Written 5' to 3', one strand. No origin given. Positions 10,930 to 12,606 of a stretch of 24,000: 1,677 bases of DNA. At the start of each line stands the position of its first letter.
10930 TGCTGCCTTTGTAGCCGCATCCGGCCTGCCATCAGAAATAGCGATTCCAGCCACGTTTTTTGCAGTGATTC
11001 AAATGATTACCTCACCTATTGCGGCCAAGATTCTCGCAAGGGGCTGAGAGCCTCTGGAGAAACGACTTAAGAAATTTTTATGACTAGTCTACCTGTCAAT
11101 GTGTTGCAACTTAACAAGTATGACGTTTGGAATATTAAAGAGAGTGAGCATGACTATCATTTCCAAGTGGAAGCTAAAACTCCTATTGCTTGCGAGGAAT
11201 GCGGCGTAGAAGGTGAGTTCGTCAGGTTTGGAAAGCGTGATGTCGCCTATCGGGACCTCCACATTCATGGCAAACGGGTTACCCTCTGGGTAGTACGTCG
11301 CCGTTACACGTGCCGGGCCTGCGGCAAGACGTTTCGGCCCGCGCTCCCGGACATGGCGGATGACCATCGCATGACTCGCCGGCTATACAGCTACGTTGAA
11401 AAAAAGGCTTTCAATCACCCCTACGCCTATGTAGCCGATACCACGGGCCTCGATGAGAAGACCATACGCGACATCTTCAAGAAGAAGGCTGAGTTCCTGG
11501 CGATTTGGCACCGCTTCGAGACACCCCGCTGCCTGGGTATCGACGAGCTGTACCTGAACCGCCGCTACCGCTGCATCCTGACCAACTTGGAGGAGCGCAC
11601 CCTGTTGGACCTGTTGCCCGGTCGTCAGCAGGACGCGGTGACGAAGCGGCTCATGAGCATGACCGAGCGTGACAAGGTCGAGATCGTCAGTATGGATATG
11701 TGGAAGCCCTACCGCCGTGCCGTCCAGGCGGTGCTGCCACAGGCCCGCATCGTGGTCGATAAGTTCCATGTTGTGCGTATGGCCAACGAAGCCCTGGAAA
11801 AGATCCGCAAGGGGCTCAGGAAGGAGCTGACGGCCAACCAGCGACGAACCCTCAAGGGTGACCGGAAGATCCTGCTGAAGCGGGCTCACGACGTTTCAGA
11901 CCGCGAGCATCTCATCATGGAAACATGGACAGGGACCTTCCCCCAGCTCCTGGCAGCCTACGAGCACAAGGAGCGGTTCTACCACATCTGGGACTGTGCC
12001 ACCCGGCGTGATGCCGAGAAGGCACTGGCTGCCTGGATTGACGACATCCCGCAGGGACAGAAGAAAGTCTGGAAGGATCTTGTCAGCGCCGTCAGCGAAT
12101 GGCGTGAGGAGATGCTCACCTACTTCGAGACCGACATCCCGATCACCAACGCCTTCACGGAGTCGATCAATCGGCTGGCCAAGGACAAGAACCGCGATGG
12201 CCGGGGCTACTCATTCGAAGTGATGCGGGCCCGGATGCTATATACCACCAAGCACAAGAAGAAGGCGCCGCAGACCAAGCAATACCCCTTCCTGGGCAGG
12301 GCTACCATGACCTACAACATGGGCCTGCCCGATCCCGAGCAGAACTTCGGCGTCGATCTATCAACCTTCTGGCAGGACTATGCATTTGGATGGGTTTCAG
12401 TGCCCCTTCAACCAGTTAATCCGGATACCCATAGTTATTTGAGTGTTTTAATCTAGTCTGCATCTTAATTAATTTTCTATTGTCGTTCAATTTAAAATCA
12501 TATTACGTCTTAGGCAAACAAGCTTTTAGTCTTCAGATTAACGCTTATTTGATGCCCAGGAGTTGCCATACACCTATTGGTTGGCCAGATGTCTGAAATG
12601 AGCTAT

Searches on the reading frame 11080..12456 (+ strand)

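Call 14: search_protein_families(library=pfam, proteins=[window:11080-12456:+], max_evalue=0.01)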
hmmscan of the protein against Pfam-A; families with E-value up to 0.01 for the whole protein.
window:11080-12456:+ (458 aa): 3 families
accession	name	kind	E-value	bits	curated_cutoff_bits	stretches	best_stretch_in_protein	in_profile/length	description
PF01610.23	DDE_Tnp_ISL3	-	1e-66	225.6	23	1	152-386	1-240/240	Transposase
PF14690.11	Zn_ribbon_ISL3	-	1e-10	42.3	25.5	1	35-81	2-47/47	zinc-finger of transposase IS204/IS1001/IS1096/IS1165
PF13542.12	HTH_Tnp_ISL3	-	2.5e-06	27.3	27.4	1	88-134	2-48/51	Helix-turn-helix domain of transposase family ISL3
